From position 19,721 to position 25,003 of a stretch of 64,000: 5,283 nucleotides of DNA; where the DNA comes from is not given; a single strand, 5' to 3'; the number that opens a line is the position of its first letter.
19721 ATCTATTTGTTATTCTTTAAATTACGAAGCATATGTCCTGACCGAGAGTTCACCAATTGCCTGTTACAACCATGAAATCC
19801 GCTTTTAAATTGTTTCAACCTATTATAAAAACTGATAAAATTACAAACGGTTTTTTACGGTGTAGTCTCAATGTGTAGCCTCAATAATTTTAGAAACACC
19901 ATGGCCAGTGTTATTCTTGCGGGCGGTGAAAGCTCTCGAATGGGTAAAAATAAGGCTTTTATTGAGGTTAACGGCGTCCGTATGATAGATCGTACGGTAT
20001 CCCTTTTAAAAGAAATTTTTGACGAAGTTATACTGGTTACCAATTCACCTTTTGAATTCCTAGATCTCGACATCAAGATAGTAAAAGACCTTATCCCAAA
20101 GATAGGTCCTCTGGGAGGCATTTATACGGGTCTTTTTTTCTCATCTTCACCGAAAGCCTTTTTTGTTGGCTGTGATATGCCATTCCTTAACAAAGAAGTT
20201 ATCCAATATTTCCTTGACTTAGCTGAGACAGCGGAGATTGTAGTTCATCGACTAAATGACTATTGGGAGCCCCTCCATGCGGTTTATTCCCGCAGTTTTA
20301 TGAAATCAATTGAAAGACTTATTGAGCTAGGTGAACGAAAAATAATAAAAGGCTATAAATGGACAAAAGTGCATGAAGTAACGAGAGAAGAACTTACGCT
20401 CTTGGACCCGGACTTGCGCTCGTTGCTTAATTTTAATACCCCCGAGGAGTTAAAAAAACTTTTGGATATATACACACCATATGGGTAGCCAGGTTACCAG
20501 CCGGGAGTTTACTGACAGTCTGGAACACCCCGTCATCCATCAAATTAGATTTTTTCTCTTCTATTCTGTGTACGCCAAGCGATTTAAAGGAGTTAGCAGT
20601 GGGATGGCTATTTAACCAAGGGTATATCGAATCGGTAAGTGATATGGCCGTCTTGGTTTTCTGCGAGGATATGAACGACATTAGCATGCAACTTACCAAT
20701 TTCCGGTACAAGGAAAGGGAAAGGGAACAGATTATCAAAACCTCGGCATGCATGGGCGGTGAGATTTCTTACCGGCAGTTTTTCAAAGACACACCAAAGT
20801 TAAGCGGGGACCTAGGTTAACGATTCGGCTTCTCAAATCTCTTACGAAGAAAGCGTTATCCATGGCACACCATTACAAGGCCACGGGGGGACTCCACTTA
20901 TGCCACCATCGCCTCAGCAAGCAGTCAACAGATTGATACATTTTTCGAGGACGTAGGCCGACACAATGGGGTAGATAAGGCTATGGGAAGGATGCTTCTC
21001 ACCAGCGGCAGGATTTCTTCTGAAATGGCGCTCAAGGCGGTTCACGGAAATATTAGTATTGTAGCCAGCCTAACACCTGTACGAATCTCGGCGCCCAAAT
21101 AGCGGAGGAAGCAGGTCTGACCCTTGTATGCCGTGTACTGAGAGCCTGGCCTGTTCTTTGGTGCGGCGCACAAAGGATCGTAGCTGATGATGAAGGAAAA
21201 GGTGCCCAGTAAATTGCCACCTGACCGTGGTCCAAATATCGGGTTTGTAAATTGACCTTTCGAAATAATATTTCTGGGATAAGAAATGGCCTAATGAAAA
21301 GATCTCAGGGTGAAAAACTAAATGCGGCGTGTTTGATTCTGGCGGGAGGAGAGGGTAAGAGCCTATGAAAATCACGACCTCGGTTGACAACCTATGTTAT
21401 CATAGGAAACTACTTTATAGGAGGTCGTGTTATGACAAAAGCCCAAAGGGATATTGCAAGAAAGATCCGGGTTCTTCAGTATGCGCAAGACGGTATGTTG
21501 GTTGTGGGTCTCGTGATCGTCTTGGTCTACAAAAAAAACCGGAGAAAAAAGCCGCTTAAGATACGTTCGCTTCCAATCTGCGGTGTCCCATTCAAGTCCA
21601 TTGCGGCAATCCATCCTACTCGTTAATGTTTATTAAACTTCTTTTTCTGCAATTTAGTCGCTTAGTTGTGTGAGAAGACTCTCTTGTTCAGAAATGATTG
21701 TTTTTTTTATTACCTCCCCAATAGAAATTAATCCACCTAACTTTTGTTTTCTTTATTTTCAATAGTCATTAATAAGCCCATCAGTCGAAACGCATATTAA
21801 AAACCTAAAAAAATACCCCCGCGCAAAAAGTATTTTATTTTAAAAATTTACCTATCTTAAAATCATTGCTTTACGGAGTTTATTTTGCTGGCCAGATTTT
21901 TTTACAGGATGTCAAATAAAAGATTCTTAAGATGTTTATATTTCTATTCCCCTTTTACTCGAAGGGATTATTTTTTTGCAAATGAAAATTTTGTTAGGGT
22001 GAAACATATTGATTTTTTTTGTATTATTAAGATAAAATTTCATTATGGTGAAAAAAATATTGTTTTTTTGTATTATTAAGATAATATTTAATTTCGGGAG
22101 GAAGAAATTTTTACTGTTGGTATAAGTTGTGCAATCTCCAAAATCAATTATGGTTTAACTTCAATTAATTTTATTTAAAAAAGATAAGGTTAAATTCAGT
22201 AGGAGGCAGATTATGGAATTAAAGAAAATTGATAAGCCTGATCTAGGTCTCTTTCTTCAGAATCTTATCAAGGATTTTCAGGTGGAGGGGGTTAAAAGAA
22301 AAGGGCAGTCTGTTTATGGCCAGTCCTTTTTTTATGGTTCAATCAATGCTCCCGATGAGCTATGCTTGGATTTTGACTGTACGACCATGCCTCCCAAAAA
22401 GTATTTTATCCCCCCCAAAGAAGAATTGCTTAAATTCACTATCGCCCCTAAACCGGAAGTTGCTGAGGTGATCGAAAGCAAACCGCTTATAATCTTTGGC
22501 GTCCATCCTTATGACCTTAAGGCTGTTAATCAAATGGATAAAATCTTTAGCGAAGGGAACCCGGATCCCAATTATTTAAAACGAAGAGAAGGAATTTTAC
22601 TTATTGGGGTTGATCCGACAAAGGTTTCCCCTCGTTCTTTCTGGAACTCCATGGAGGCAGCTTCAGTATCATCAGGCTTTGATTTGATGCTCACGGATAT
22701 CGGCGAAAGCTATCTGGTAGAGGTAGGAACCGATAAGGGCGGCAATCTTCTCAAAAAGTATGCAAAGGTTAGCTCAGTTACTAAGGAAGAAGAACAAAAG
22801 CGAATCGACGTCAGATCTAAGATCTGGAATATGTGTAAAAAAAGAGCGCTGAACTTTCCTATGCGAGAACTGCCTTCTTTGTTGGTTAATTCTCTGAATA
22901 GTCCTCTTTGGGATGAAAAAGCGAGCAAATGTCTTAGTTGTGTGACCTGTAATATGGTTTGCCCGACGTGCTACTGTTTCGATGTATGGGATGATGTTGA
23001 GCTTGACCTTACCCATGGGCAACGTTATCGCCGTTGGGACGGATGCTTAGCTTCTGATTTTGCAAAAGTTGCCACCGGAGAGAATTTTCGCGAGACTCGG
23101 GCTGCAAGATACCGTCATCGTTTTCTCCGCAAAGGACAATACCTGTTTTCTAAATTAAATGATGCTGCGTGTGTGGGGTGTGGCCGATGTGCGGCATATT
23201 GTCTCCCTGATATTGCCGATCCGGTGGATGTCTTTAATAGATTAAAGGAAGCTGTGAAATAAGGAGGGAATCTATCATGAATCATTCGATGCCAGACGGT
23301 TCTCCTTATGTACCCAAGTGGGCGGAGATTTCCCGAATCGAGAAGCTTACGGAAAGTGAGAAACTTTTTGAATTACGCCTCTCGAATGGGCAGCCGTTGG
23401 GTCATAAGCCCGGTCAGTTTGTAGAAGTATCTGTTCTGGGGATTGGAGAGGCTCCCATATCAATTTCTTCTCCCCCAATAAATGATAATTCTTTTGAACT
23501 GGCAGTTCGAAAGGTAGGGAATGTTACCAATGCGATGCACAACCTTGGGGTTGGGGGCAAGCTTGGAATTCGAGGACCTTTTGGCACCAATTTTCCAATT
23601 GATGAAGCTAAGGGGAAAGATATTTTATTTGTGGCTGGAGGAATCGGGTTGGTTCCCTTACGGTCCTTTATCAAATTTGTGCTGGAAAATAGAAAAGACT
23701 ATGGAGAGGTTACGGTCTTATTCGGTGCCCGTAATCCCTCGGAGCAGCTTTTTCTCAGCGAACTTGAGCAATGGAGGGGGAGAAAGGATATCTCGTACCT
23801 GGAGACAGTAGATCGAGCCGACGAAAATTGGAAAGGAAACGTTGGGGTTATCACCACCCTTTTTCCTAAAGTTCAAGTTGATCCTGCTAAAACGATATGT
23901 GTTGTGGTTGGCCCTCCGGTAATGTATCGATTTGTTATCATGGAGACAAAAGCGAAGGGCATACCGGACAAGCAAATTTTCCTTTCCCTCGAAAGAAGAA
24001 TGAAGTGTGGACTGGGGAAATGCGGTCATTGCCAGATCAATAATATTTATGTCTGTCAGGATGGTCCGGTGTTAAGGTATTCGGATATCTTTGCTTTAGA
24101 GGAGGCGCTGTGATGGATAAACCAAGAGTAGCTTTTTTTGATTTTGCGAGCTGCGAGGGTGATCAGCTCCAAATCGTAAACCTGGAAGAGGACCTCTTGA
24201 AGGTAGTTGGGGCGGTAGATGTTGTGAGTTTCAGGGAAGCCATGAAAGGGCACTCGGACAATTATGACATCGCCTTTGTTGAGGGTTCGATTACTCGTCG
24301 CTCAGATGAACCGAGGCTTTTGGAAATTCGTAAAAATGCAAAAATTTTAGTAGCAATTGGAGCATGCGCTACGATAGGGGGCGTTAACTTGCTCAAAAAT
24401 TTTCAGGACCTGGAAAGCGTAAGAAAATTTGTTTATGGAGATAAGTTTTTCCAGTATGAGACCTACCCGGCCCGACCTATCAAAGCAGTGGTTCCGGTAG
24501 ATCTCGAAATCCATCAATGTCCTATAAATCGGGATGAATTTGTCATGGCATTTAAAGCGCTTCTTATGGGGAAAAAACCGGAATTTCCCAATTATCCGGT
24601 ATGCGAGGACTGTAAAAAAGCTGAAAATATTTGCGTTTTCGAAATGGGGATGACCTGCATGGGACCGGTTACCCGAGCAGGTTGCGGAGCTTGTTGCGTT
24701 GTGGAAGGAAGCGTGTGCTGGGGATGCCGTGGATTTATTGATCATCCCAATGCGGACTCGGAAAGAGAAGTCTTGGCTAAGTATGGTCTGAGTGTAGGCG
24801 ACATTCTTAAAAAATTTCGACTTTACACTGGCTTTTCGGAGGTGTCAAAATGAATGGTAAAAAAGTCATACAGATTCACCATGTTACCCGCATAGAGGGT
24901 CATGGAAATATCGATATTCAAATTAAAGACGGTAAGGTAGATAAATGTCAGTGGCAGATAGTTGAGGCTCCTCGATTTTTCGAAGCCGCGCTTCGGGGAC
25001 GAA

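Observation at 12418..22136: Near-identical promoter-like 29-nt motif upstream of both the formate-dehydrogenase and hydrogenase operons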

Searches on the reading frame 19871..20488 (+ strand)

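Call 9: search_protein_families(library=pfam, proteins=[window:19871-20488:+])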
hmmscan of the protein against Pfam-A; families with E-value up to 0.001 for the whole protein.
window:19871-20488:+ (205 aa): 1 family
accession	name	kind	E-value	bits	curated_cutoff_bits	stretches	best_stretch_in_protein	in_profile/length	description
PF12804.13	NTP_transf_3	-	2.6e-36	125.6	27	1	14-160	2-155/160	MobA-like NTP transferase domain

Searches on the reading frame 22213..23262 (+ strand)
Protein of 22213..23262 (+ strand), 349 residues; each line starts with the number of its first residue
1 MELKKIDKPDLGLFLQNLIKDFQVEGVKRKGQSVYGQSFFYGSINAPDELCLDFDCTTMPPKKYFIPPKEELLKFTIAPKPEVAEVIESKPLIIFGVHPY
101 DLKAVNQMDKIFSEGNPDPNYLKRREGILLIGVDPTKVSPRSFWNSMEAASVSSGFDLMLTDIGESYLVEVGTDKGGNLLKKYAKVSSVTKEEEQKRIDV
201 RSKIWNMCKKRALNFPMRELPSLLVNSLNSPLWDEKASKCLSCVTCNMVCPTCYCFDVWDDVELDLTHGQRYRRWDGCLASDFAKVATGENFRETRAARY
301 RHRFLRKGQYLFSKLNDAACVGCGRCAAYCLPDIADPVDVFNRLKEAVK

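Call 9: search_protein_families(library=pfam, proteins=[window:22213-23262:+])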
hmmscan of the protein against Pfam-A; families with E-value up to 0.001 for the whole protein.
window:22213-23262:+ (349 aa): 5 families
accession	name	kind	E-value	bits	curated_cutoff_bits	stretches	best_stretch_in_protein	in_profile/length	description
PF17179.9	Fer4_22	-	1.8e-29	102.8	27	1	239-333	1-94/95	4Fe-4S dicluster domain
PF12838.12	Fer4_7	-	5.2e-05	24.1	27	0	314-331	32-49/52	4Fe-4S dicluster domain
PF13187.11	Fer4_9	-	0.00031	21.1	27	0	304-330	34-47/52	4Fe-4S dicluster domain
PF13534.11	Fer4_17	-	0.00035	21.5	22.2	0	217-251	26-57/61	4Fe-4S dicluster domain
PF13237.11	Fer4_10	-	0.00038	20.8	25.5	0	315-330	4-19/53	4Fe-4S dicluster domain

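Call 23: find_related_loci(query=window:22213-23262:+, collection=metagenome_contigs, flank=6000)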
Query window:22213-23262:+ (349 aa) in metagenome_contigs; peptide patterns used: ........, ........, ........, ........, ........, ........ (x = any residue, [..] = any of these).
127 stretches matched a pattern; 19 encode a relative of the query (tblastn E <= 1e-3); 19 distinct loci.
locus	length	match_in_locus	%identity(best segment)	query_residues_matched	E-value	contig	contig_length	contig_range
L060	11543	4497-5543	89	1-349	0e+0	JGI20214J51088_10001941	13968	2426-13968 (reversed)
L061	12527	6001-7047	91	1-349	0e+0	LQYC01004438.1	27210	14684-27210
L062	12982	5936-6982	87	1-349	0e+0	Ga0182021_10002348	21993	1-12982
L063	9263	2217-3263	86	1-349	0e+0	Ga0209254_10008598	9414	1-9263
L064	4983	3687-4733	88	1-349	0e+0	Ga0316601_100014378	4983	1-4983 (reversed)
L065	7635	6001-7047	88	1-349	0e+0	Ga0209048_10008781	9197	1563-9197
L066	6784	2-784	87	89-349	2e-156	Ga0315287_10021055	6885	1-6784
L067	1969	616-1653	62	1-346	2e-163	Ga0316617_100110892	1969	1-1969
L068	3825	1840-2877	62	1-346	1e-156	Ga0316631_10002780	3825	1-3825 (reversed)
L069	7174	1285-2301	63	1-344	7e-152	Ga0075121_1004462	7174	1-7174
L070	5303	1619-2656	62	1-346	5e-153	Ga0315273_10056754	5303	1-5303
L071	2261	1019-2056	61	1-346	2e-161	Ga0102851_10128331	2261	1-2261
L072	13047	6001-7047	61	1-349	1e-150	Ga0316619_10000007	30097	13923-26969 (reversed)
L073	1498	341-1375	58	1-345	6e-160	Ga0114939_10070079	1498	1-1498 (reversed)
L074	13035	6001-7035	62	1-345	3e-152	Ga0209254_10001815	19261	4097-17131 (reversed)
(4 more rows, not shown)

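Call 48: find_homologous_proteins(query=window:22213-23259:+, max_evalue=1e-100)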
Query window:22213-23259:+ (349 aa): 352 proteins with E <= 1e-100 among 4995 candidates; the best 120 are listed.
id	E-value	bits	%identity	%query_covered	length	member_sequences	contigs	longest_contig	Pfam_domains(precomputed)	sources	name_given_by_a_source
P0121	1.4e-216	737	91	100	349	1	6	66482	PF17179.10,PF12838.13,PF13534.12,PF13237.12,PF13183.12,PF13187.12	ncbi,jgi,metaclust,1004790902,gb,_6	jgi:sulfhydrogenase subunit beta (sulfur reductase)|metaclust:\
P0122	2.2e-213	726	89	100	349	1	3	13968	PF17179.10,PF12838.13,PF13534.12,PF13237.12,PF13183.12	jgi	jgi:sulfhydrogenase subunit beta (sulfur reductase)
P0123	1.4e-212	723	88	100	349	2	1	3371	PF17179.10,PF12838.13,PF13183.12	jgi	-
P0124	1.6e-211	720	89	100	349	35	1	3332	PF17179.10,PF12838.13,PF13237.12,PF13183.12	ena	-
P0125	3.0e-211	719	87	100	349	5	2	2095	PF17179.10,PF12838.13,PF13183.12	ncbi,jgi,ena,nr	ncbi:MAG TPA: 4Fe-4S dicluster domain-containing protein [Thermodesulfobacteriota bacterium]|nr:4Fe-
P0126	2.4e-209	713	87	100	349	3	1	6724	PF17179.10,PF12838.13,PF13534.12,PF13237.12,PF13183.12,PF13187.12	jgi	-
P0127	6.0e-193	659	85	100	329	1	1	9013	PF17179.10,PF12838.13,PF13534.12,PF13237.12,PF13183.12,PF13187.12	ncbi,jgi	-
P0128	3.5e-178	610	72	99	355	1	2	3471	PF17179.10,PF12838.13,PF13237.12,PF13183.12,PF13187.12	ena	-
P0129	6.8e-178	609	89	83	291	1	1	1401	PF17179.10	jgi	jgi:ferredoxin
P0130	2.4e-177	608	89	83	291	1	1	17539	PF17179.10,PF12838.13,PF13183.12,PF13187.12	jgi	-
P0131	1.9e-176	605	72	99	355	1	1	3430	PF17179.10,PF12797.13,PF12838.13,PF13237.12,PF13183.12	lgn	-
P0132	2.4e-175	601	70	100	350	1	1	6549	PF17179.10,PF12838.13,PF13237.12,PF13183.12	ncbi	ncbi:MAG: 4Fe-4S dicluster domain-containing protein [Pseudomonadota bacterium]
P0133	7.8e-167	573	61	99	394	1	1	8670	PF17179.10,PF12797.13,PF12838.13,PF13237.12,PF13183.12,PF13187.12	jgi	jgi:sulfhydrogenase subunit beta (sulfur reductase)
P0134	7.8e-165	566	68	100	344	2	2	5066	PF17179.10,PF12838.13,PF13237.12,PF13183.12,PF13187.12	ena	-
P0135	4.9e-164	564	68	100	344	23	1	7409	PF17179.10,PF12838.13,PF13237.12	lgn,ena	-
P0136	1.2e-163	563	67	99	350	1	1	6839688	PF17179.10,PF12838.13,PF13237.12,PF13183.12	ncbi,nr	ncbi:MAG: 4Fe-4S dicluster domain-containing protein [Desulfobacterales bacterium]|nr:MAG: 4Fe-4S di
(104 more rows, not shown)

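Call 49: find_encoding_contigs(protein=P0136, flank=10000, max_places=1)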
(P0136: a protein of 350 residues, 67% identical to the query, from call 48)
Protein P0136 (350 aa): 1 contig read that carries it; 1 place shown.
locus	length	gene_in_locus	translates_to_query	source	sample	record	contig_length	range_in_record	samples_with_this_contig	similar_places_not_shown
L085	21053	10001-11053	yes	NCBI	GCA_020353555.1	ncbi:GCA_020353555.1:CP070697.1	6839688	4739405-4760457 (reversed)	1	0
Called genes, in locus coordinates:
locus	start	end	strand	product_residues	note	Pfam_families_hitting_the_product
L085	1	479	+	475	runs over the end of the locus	PF27537:HoxH, PF00374:NiFeSe_Hases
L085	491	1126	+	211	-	-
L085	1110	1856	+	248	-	PF13189:Cytidylate_kin2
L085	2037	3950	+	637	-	PF00361:Proton_antipo_M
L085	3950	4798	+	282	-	PF00146:NADHdh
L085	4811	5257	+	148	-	PF01058:Oxidored_q6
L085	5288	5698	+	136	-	PF00329:Complex1_30kDa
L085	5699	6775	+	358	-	PF00374:NiFeSe_Hases, PF00346:Complex1_49kDa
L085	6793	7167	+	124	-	PF13183:Fer4_8 (faint), PF13534:Fer4_17 (faint), PF13237:Fer4_10 (faint), PF00037:Fer4 (faint), PF12837:Fer4_6 (faint), PF12838:Fer4_7, PF13187:Fer4_9 (weak), PF13484:Fer4_16 (faint)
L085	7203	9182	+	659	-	PF00072:Response_reg, PF13188:PAS_8 (faint), PF00989:PAS (faint), PF13426:PAS_9 (faint), PF08448:PAS_4, PF02518:HATPase_c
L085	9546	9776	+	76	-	-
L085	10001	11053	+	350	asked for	PF13183:Fer4_8 (faint), PF12838:Fer4_7 (faint), PF13237:Fer4_10 (faint), PF17179:Fer4_22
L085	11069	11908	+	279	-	PF00970:FAD_binding_6 (weak), PF00175:NAD_binding_1, PF10418:DHODB_Fe-S_bind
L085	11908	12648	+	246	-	PF01058:Oxidored_q6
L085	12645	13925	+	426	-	PF27537:HoxH (weak), PF00374:NiFeSe_Hases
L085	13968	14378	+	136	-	PF00072:Response_reg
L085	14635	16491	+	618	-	PF01590:GAF, PF13185:GAF_2, PF13492:GAF_3, PF00512:HisKA, PF13581:HATPase_c_2 (weak), PF02518:HATPase_c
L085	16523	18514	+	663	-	PF14827:dCache_3 (faint), PF17201:Cache_3-Cache_2, PF17202:sCache_3_3, PF17203:sCache_3_2 (weak), PF00672:HAMP, PF00512:HisKA, PF02518:HATPase_c, PF13581:HATPase_c_2 (weak)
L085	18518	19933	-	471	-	PF01590:GAF, PF13185:GAF_2, PF13492:GAF_3, PF00512:HisKA, PF02518:HATPase_c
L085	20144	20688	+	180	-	-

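Call 50: find_encoding_contigs(protein=P0132, flank=6000, max_places=1)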
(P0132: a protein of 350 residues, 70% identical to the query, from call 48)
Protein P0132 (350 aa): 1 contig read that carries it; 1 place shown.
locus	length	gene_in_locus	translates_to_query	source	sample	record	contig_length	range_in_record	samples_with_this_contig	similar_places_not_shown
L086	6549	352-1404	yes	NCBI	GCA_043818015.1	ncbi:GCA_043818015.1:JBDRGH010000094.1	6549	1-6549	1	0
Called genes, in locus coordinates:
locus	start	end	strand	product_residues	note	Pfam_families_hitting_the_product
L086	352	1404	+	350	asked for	PF13183:Fer4_8 (faint), PF12838:Fer4_7 (faint), PF13237:Fer4_10 (faint), PF17179:Fer4_22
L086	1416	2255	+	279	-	PF00970:FAD_binding_6 (weak), PF00175:NAD_binding_1, PF10418:DHODB_Fe-S_bind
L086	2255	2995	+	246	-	PF01058:Oxidored_q6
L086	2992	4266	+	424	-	PF27537:HoxH, PF00374:NiFeSe_Hases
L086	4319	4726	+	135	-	PF00072:Response_reg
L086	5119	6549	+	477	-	PF01590:GAF, PF13185:GAF_2, PF13492:GAF_3, PF00512:HisKA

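Call 51: find_encoding_contigs(protein=P0128, flank=4000, max_places=2)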
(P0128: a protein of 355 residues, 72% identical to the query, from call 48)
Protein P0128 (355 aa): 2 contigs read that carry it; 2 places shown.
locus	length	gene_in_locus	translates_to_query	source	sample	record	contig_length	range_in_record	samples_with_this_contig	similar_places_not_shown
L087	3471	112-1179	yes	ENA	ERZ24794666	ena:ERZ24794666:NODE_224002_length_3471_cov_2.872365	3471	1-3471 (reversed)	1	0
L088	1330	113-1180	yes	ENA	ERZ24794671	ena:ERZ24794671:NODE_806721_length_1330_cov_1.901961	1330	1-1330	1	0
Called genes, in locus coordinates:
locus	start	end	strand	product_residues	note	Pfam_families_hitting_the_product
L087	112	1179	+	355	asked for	PF13183:Fer4_8 (faint), PF13187:Fer4_9 (faint), PF12838:Fer4_7 (faint), PF13237:Fer4_10 (faint), PF17179:Fer4_22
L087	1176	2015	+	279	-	PF00970:FAD_binding_6 (weak), PF00175:NAD_binding_1, PF10418:DHODB_Fe-S_bind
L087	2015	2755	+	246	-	PF01058:Oxidored_q6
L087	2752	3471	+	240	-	?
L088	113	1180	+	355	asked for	PF13183:Fer4_8 (faint), PF13187:Fer4_9 (faint), PF12838:Fer4_7 (faint), PF13237:Fer4_10 (faint), PF17179:Fer4_22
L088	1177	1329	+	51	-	?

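Call 55: search_protein_families(library=ncbifam, proteins=[window:22213-23262:+], max_evalue=0.00001)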
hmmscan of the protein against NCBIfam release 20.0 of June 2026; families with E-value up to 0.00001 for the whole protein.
window:22213-23262:+ (349 aa): 3 families
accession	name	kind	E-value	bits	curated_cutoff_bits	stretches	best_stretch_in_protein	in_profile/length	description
NF040833.1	sulfhyd_HydB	equivalog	6.2e-60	203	750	1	43-334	39-326/367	NADPH-dependent hydrogenase/sulfhydrogenase 1 subunit beta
NF040829.1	sulfhyd_ShyB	equivalog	1.5e-59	201.7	690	1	12-347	12-332/334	NAD(P)-dependent hydrogenase/sulfhydrogenase 2 subunit beta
TIGR02910.1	sulfite_red_A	equivalog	1.4e-36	126.4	323.15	1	5-349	4-331/334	anaerobic sulfite reductase subunit AsrA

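Call 63: search_protein_families(library=pfam, proteins=[L072:3173-5116:-, L072:2824-3276:-, L072:2184-2951:-, L072:891-2171:-, L072:228-734:-], max_evalue=0.00001)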
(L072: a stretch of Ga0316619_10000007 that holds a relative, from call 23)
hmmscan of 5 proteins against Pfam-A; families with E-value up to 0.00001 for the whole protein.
L072:3173-5116:- (647 aa): 6 families
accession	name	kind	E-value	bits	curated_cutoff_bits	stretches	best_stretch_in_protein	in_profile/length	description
PF17202.10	sCache_3_3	-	2e-28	99.3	28.8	1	211-324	3-106/107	Single cache domain 3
PF02518.31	HATPase_c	-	1.7e-25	90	26.4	1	524-637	2-110/111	Histidine kinase-, DNA gyrase B-, and HSP90-like ATPase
PF17201.10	Cache_3-Cache_2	-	4e-18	66.2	27.7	1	204-329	71-198/299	Cache 3/Cache 2 fusion domain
PF00512.31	HisKA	-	8.7e-15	55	26.9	1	417-478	3-63/66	His Kinase A (phospho-acceptor) domain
PF00672.30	HAMP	-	9.3e-11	42.3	25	1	346-395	1-50/53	HAMP domain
PF17203.10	sCache_3_2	-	3.6e-09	37.2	28.4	0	238-324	53-137/140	Single cache domain 3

L072:2824-3276:- (150 aa): 1 family
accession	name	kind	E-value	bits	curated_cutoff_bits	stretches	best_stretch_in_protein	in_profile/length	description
PF00072.30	Response_reg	-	9.4e-26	90.6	30.2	1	31-140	1-110/111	Response regulator receiver domain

L072:2184-2951:- (255 aa): 1 family
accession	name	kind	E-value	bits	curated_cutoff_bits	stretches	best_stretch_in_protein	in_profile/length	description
PF00072.30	Response_reg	-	4.6e-31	107.7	30.2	1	53-162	1-110/111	Response regulator receiver domain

L072:891-2171:- (426 aa): 2 families
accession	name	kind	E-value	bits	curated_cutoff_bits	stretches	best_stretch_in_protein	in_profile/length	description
PF01226.23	Form_Nir_trans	-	8.3e-79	264.8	34.6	1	161-411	8-239/240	Formate/nitrite transporter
PF00072.30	Response_reg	-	6.8e-27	94.3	30.2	1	6-114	2-110/111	Response regulator receiver domain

L072:228-734:- (168 aa): 0 families

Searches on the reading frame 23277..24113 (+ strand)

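Call 9: search_protein_families(library=pfam, proteins=[window:23277-24113:+])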
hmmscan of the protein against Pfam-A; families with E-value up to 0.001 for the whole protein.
window:23277-24113:+ (278 aa): 3 families
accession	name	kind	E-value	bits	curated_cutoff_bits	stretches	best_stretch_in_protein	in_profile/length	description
PF00175.26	NAD_binding_1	-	1.6e-14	54.9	22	1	118-220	1-107/109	Oxidoreductase NAD-binding domain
PF10418.14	DHODB_Fe-S_bind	-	1.3e-10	41.3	23.9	1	239-271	1-40/41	Iron-sulfur cluster binding domain of dihydroorotate dehydrogenase B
PF00970.30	FAD_binding_6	-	2.1e-06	28.4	21.1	1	17-104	3-96/99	Oxidoreductase FAD-binding domain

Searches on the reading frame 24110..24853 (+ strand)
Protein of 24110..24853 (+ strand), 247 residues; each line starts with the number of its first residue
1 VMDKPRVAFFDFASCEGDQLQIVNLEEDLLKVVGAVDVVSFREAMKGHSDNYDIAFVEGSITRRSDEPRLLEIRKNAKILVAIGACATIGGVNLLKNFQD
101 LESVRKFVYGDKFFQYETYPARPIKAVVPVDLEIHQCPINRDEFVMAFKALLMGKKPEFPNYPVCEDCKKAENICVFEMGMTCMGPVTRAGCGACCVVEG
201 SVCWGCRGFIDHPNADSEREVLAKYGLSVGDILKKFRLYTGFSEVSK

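Call 9: search_protein_families(library=pfam, proteins=[window:24110-24853:+])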
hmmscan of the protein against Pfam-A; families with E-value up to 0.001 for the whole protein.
window:24110-24853:+ (247 aa): 1 family
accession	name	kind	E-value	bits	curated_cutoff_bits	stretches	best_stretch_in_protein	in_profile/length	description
PF01058.29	Oxidored_q6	-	8.3e-21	74.5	27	1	15-150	1-127/128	NADH ubiquinone oxidoreductase, 20 Kd subunit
